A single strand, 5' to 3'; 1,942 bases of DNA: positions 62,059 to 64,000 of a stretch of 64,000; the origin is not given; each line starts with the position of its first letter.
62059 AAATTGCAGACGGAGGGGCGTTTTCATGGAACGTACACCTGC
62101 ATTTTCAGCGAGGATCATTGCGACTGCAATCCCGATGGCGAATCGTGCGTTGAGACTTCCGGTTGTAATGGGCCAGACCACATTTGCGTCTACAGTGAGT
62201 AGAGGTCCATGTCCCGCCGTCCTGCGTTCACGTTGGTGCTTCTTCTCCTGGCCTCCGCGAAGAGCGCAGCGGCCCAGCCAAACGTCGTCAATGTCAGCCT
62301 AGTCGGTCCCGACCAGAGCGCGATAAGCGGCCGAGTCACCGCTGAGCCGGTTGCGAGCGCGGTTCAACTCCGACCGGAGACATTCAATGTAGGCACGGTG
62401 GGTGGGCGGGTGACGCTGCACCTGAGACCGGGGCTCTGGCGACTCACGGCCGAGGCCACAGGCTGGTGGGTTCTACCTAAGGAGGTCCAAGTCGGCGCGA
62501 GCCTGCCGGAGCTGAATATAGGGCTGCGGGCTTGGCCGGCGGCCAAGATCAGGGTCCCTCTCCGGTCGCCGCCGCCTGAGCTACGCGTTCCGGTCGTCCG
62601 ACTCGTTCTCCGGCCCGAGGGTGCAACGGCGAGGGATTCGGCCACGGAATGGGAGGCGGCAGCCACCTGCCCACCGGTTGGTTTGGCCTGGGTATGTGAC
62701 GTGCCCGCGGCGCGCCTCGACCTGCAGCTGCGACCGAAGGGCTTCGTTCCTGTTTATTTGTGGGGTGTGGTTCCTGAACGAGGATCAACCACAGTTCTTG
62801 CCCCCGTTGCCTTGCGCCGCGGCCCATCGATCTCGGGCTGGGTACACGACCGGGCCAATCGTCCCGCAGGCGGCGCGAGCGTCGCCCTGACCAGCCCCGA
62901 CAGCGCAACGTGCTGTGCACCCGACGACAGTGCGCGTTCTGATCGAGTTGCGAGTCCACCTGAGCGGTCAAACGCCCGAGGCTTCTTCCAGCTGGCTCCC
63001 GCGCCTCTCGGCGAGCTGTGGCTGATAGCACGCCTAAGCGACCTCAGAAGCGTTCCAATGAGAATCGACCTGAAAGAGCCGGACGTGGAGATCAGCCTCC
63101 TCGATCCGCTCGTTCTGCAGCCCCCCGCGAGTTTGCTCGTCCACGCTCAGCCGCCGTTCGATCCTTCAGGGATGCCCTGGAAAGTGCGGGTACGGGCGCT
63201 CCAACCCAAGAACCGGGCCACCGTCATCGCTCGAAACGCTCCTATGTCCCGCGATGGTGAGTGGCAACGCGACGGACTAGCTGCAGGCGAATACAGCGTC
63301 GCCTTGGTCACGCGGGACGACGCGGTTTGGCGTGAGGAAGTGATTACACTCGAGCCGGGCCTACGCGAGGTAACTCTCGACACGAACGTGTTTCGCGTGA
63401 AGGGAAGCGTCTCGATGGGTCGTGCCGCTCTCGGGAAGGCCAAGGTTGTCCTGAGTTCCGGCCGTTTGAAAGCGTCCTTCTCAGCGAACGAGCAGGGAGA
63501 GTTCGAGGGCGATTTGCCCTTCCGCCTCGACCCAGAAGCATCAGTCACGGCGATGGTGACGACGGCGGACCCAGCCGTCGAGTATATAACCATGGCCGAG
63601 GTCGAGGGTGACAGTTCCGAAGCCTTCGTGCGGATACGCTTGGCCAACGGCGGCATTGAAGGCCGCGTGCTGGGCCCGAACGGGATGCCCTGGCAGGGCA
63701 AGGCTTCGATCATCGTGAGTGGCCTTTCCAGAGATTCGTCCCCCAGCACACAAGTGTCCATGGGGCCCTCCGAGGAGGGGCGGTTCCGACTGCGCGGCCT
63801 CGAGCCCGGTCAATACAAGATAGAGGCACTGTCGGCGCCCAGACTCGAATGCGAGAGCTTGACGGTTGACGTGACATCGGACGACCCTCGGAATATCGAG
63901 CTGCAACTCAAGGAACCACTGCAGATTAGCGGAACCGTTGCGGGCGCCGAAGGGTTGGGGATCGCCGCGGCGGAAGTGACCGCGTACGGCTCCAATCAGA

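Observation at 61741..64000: AT-rich island with consensus sigma70 promoter driving a small 8-Cys secreted peptide and a giant CarboxypepD_reg-repeat protein (gene absent from the ORF track)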

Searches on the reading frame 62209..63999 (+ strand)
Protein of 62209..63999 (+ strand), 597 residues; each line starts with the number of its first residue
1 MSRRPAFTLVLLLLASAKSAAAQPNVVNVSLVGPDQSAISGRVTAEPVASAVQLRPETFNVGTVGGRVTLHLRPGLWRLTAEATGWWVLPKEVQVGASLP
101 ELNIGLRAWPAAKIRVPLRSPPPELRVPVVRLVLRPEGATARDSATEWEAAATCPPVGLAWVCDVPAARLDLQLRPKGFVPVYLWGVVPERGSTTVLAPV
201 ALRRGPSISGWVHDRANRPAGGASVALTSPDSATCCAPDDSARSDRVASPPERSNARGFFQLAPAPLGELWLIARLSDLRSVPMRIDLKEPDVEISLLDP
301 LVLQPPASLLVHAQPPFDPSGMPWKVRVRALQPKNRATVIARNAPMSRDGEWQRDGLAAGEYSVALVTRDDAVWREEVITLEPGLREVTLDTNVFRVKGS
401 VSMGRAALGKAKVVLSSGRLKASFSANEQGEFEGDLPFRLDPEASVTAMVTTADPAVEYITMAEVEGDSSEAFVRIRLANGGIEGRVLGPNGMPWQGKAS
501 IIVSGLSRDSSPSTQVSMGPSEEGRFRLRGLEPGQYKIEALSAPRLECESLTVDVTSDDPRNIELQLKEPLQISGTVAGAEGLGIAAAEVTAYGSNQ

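Call 9: search_protein_families(library=pfam, proteins=[window:62209-63999:+], max_evalue=1)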
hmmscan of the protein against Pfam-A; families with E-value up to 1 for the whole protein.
window:62209-63999:+ (597 aa): 4 families
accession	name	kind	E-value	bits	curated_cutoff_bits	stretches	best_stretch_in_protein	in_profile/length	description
PF13620.12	CarboxypepD_reg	-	8.2e-20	71.4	32.3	2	483-568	2-82/82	Carboxypeptidase regulatory-like domain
PF13715.12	CarbopepD_reg_2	-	0.028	14.9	32.2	0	514-570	24-79/88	CarboxypepD_reg-like domain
PF09430.16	EMC7_beta-sandw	-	0.033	14.8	26.6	1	513-567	19-72/122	ER membrane protein complex subunit 7, beta-sandwich domain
PF17210.9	SdrD_B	-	0.056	14.1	29.7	0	520-542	44-66/112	SdrD B-like domain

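Call 10: search_protein_families(library=ncbifam, proteins=[window:62209-63999:+], max_evalue=1)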
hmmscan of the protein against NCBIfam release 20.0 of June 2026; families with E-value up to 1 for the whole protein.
window:62209-63999:+ (597 aa): 0 families

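Call 13: find_homologous_proteins(query=window:62209-63999:+)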
Query window:62209-63999:+ (597 aa): 7 proteins with E <= 0.001 among 8000 candidates.
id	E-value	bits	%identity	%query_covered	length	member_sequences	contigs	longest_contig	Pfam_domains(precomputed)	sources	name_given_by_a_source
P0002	0.0e+0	1310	100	100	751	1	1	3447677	PF13620.13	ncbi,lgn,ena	-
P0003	2.2e-51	194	32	95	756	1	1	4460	PF23623.2,PF10670.16,PF13715.13,PF14686.13,PF13620.13,PF22904.4,PF17210.10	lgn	-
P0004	1.3e-37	148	28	87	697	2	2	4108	PF25020.2,PF07210.19,PF13620.13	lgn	-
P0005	2.9e-27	114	27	86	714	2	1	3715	PF13715.13,PF14686.13,PF17802.8,PF13620.13,PF09430.17,PF22904.4,PF17210.10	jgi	-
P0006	8.6e-16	76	26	90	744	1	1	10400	PF13715.13,PF13620.13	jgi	jgi:hypothetical protein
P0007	3.8e-15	74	27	69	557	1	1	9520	PF13715.13,PF13620.13,PF22904.4,PF17210.10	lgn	-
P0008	3.7e-4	38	26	72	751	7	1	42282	PF10670.16,PF13620.13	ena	-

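Call 14: find_encoding_contigs(protein=P0002, flank=10000, max_places=6)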
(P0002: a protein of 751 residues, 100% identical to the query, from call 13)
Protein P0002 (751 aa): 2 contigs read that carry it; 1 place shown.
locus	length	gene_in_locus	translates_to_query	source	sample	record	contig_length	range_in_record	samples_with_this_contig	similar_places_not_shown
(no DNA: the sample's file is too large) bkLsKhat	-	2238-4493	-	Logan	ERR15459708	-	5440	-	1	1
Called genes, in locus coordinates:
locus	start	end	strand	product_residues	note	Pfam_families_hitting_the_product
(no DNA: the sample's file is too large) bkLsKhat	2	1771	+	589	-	?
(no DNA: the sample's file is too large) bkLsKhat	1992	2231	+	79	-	-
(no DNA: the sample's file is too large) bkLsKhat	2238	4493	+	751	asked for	PF13620:CarboxypepD_reg (weak)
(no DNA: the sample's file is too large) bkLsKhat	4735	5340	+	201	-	PF13620:CarboxypepD_reg (faint)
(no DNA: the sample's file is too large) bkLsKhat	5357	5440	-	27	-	?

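Call 18: find_related_loci(query=P0002, collection=genome_contigs, flank=10000)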
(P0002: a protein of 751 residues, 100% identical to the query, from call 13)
Query P0002 (751 aa) in genome_contigs; peptide patterns used: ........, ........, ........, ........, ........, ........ (x = any residue, [..] = any of these).
22 stretches matched a pattern, but none encodes a relative of the query by tblastn (E <= 1e-3).
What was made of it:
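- Tried and rejected: A genome_contigs scan with P0002 alone found nothing, so the source genome is not among the species representatives (call 18).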

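Call 19: list_cluster_members(proteins=[P0002, P0001, P0003, P0004, P0005, P0006, P0007, P0008])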
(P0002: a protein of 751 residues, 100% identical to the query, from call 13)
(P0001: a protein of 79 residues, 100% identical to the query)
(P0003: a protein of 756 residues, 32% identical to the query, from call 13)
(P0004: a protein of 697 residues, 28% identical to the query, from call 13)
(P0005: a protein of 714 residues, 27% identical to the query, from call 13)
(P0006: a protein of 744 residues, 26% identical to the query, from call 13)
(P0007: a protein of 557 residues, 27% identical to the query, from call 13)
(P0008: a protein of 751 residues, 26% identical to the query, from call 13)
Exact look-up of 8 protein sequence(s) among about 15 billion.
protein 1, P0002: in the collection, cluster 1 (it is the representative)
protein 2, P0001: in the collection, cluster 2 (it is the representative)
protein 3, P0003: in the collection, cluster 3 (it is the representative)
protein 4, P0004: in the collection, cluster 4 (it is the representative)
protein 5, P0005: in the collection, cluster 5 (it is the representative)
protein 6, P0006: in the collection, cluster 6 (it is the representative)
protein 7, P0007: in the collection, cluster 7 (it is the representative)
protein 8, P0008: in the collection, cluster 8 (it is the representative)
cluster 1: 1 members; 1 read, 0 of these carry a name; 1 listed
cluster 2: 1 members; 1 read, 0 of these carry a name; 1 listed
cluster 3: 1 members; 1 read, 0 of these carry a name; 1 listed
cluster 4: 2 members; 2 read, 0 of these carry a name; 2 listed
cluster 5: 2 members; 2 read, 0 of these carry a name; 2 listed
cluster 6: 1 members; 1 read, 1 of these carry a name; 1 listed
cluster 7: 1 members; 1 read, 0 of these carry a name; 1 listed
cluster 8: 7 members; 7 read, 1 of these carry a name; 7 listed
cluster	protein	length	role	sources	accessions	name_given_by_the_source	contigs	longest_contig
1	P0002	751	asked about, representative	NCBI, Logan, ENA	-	-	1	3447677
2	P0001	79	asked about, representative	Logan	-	-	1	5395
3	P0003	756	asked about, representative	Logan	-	-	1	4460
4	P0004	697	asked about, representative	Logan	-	-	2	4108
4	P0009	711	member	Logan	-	-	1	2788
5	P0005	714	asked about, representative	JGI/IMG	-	-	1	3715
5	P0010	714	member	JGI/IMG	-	-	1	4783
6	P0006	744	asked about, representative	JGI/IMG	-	hypothetical protein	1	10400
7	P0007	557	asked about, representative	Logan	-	-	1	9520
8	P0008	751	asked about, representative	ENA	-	-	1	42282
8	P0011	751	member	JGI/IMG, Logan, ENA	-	hypothetical protein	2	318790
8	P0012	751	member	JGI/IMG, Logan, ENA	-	-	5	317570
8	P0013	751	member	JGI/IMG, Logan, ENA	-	-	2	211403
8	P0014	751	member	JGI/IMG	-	-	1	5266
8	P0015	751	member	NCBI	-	-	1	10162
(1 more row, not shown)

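Call 20: find_encoding_contigs(protein=P0003, flank=10000, max_places=3)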
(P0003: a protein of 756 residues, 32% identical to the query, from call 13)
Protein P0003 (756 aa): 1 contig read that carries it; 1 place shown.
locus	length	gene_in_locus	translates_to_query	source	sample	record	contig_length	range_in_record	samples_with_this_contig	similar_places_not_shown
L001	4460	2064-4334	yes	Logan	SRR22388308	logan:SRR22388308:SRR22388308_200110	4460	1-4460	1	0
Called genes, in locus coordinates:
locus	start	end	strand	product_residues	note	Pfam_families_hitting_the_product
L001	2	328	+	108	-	?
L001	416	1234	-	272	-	PF00849:PseudoU_synth_2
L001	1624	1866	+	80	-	-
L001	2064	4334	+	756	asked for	PF14686:fn3_3 (faint), PF13620:CarboxypepD_reg (weak), PF22904:NOMO1-like_2nd (faint), PF23623:GBD_IRG7_N (faint), PF13715:CarbopepD_reg_2 (faint), PF17210:SdrD_B (faint), PF10670:DUF4198 (weak), PF13620:CarboxypepD_reg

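Call 21: find_encoding_contigs(protein=P0004, flank=10000, max_places=3)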
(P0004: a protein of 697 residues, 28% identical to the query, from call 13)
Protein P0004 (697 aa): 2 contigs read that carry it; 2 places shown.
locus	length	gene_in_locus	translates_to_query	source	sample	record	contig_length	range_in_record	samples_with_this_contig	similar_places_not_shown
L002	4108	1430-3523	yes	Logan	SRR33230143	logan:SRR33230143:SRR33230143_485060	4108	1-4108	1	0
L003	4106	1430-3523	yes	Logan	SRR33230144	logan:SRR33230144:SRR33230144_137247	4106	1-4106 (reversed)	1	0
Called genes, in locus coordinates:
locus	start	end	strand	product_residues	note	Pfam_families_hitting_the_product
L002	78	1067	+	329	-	-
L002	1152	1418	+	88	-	-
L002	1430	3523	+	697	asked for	PF07210:DUF1416 (faint), PF13620:CarboxypepD_reg (weak), PF25020:TTR_TEN1-4 (faint), PF13620:CarboxypepD_reg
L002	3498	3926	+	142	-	PF00595:PDZ (weak), PF13180:PDZ_2, PF17820:PDZ_6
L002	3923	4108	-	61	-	?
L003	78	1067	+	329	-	-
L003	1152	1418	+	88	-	-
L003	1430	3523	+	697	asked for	PF07210:DUF1416 (faint), PF13620:CarboxypepD_reg (weak), PF25020:TTR_TEN1-4 (faint), PF13620:CarboxypepD_reg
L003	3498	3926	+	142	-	PF00595:PDZ (weak), PF13180:PDZ_2, PF17820:PDZ_6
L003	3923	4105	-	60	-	?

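Call 22: find_encoding_contigs(protein=P0006, flank=10000, max_places=3)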
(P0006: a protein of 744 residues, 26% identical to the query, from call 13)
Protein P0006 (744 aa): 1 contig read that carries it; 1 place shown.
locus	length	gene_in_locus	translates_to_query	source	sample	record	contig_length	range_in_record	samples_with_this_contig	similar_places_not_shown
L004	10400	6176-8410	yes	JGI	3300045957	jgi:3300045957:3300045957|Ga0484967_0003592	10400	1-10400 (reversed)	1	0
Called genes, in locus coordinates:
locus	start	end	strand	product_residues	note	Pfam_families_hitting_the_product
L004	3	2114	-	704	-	?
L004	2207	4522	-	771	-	-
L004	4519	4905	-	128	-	PF03965:Penicillinase_R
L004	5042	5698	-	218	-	PF00891:Methyltransf_2 (weak), PF13489:Methyltransf_23, PF01135:PCMT, PF01209:Ubie_methyltran, PF13649:Methyltransf_25, PF13847:Methyltransf_31, PF08241:Methyltransf_11, PF08242:Methyltransf_12, +1 more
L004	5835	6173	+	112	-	-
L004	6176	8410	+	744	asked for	PF13715:CarbopepD_reg_2 (faint), PF13620:CarboxypepD_reg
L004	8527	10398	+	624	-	?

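Call 26: find_encoding_contigs(protein=P0007, flank=10000, max_places=3)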
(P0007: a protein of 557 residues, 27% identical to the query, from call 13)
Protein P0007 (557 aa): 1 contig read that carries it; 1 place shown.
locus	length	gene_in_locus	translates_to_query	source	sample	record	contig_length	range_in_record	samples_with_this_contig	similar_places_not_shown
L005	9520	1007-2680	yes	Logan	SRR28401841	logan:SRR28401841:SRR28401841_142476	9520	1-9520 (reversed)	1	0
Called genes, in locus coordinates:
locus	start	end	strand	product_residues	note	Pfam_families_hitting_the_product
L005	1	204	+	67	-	?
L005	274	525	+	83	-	-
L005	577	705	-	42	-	-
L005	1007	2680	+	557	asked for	PF22904:NOMO1-like_2nd (faint), PF13620:CarboxypepD_reg (weak), PF17210:SdrD_B (faint), PF13620:CarboxypepD_reg, PF13715:CarbopepD_reg_2 (weak)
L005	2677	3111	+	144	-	PF00595:PDZ, PF13180:PDZ_2, PF17820:PDZ_6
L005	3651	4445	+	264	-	PF12833:HTH_18, PF00165:HTH_AraC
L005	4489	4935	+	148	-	PF11695:DUF3291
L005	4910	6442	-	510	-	PF00450:Peptidase_S10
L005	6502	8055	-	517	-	PF07719:TPR_2 (faint), PF13181:TPR_8 (faint), PF13428:TPR_14 (faint), PF13432:TPR_16 (faint), PF12895:ANAPC3 (faint)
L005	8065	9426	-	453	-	PF07228:SpoIIE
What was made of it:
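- A serine carboxypeptidase (S10) gene and an M13 peptidase gene lie near two loci, L005 and L004 (calls 22, 26).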

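Call 27: find_encoding_contigs(protein=P0011, flank=10000, max_places=3)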
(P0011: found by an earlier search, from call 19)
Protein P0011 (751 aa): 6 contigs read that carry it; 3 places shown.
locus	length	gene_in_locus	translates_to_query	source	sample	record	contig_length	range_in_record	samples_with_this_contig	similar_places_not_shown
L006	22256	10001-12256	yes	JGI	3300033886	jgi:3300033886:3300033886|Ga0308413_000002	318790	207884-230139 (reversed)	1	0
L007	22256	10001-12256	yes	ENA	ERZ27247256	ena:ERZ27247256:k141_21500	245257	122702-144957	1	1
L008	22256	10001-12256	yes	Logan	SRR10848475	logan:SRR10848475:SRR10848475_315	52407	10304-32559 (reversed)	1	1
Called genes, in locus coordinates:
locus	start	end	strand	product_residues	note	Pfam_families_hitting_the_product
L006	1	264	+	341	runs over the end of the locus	PF02547:Queuosine_synth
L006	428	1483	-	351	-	-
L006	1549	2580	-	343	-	PF06723:MreB_Mbl, PF00022:Actin (faint), PF25216:Volactin (weak)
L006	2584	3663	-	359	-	PF01520:Amidase_3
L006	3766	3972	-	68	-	PF07311:Dodecin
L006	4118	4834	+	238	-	PF27226:AF_1845 (weak)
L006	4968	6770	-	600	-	PF04290:DctQ, PF06808:DctM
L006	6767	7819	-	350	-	PF03480:DctP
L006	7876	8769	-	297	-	PF16811:TAtT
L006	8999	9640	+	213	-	-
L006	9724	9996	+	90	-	-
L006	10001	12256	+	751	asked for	PF10670:DUF4198 (faint), PF13620:CarboxypepD_reg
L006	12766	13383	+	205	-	PF03544:TonB_C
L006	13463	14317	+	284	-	PF13620:CarboxypepD_reg, PF13715:CarbopepD_reg_2 (weak), PF07715:Plug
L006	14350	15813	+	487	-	PF00593:TonB_dep_Rec_b-barrel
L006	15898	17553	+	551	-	PF00890:FAD_binding_2 (weak), PF01266:DAO (weak), PF13450:NAD_binding_8 (weak), PF00732:GMC_oxred_N, PF05199:GMC_oxred_C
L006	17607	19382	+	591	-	PF00501:AMP-binding, PF23562:AMP-binding_C_3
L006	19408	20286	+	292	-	PF01656:CbiA, PF02374:ArsA_ATPase, PF10609:ParA (weak), PF13614:AAA_31 (weak)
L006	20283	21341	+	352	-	PF01656:CbiA, PF02374:ArsA_ATPase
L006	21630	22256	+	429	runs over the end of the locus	PF06050:HGD-D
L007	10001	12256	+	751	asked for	PF10670:DUF4198 (faint), PF13620:CarboxypepD_reg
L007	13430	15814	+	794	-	PF13620:CarboxypepD_reg, PF13715:CarbopepD_reg_2 (weak), PF07715:Plug, PF00593:TonB_dep_Rec_b-barrel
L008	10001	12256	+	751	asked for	PF10670:DUF4198 (faint), PF13620:CarboxypepD_reg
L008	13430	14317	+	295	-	PF13620:CarboxypepD_reg, PF13715:CarbopepD_reg_2 (weak), PF07715:Plug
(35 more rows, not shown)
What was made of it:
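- A TonB and TonB-dependent receptor pair lies downstream in L006 (call 27).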

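Call 28: find_encoding_contigs(protein=P0010, flank=10000, max_places=3)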
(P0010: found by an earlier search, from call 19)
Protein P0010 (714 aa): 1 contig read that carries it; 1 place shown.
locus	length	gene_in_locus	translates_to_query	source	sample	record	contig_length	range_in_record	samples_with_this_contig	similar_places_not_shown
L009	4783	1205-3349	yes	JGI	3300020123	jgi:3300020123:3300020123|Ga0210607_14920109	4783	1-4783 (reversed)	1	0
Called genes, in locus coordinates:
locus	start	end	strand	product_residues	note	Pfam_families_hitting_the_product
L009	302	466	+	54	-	-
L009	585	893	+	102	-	-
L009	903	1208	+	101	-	-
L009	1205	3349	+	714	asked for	PF14686:fn3_3 (faint), PF23193:NOMO_3rd (faint), PF09430:EMC7_beta-sandw (faint), PF13715:CarbopepD_reg_2 (faint), PF17210:SdrD_B (faint), PF17802:SpaA (faint), PF22904:NOMO1-like_2nd (faint), PF13620:CarboxypepD_reg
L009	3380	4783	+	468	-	?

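Call 43: search_protein_families(library=pfam, proteins=[P0002, L006:8999-9637:+, L002:78-1064:+, L006:12634-13380:+], max_evalue=0.1)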
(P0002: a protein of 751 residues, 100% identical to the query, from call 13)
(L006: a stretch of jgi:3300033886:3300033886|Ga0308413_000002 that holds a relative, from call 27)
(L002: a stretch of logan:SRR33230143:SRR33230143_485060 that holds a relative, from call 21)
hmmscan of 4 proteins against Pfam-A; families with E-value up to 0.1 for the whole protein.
P0002 (751 aa): 5 families
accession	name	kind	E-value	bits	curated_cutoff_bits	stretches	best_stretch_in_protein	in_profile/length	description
PF13620.12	CarboxypepD_reg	-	1e-26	93.5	32.3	2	572-651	1-81/82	Carboxypeptidase regulatory-like domain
PF17210.9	SdrD_B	-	7.6e-05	23.3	29.7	0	581-626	20-66/112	SdrD B-like domain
PF13715.12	CarbopepD_reg_2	-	0.0013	19.2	32.2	0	514-569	24-78/88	CarboxypepD_reg-like domain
PF02369.22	Big_1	-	0.012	16.1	34.9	0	572-617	20-68/93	Bacterial Ig-like domain (group 1)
PF09430.16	EMC7_beta-sandw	-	0.049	14.3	26.6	0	513-567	19-72/122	ER membrane protein complex subunit 7, beta-sandwich domain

L006:8999-9637:+ (213 aa): 0 families

L002:78-1064:+ (329 aa): 0 families

L006:12634-13380:+ (249 aa): 1 family
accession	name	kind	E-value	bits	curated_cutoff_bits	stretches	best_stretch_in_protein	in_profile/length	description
PF03544.19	TonB_C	-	3.5e-08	34.2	24.6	1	184-239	16-71/79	Gram-negative bacterial TonB protein C-terminal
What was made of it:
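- On CarboxypepD_reg (Pfam PF13620) domain-containing protein (large protein): The whole protein scores 93.5 bits (call 43).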

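Call 50: predict_structure(alignment_id=A1)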
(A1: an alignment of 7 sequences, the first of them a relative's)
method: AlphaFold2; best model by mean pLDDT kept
length: 751 residues; sequences in the alignment: 7
mean_pLDDT: 74.0   pTM: 0.48
mean pLDDT of the five models: 74.0, 72.2, 72.1, 70.6, 65.6
residues with pLDDT >= 90: 79; 70-90: 449; 50-70: 134; < 50: 89
segments of 3 or more residues with pLDDT < 50: 1-22, 49-58, 122-124, 142-148, 232-246, 451-458, 508-511, 719-724, 744-751
pLDDT, mean of each block of 10 residues (from residue 1): 37 35 69 74 70 38 66 78 84 69 83 86 59 70 47 79 88 83 88 89 84 88 84 38 48 89 83 86 79 79 89 90 90 64 89 86 89 87 90 82 77 71 82 80 54 47 56 77 81 79 62 58 75 75 58 59 77 86 83 69 81 77 84 83 72 84 75 84 80 82 87 59 62 78 47 34
secondary structure, 60 per line:
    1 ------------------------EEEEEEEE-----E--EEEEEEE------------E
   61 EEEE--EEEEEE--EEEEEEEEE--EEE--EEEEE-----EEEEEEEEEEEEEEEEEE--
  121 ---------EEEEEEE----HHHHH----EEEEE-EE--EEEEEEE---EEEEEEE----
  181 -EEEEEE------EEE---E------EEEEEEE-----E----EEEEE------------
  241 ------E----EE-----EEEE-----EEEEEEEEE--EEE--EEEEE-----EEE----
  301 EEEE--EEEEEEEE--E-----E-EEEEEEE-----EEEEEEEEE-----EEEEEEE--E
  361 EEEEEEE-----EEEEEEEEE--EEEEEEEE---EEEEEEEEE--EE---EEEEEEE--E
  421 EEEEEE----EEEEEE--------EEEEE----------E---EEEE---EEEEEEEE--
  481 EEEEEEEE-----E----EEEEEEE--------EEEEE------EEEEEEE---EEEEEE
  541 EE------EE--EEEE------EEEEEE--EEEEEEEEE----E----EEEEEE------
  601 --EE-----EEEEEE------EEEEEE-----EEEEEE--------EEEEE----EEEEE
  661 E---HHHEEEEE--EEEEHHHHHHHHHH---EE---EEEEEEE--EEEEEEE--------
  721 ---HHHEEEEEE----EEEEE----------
elements in order (helices of 4 or more, strands of 3 or more residues): E25-32 E41-47 E60-64 E67-72 E75-83 E86-88 E91-95 E101-118 E130-136 H141-145 E150-154 E160-166 E170-176 E182-187 E194-196 E207-213 E224-228 E259-262 E268-276 E279-281 E284-288 E294-296 E301-304 E307-314 E325-331 E337-345 E351-357 E360-367 E373-381 E384-391 E395-403 E411-417 E420-426 E431-436 E445-449 E464-467 E471-478 E481-488 E499-505 E514-518 E525-531 E535-542 E553-556 E563-568 E571-579 E589-594 E610-615 E622-627 E633-638 E647-651 E656-661 E668-672 E675-678 H679-688 E697-703 E706-712 E727-732 E737-741
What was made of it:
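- On CarboxypepD_reg (Pfam PF13620) domain-containing protein (large protein): The AlphaFold2 model is all-beta with pLDDT 74 (call 50).
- Checked: The AlphaFold2 model (pLDDT 74) does show about eight all-beta modules (call 50).
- The large protein is all-beta with about eight modules (call 50).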
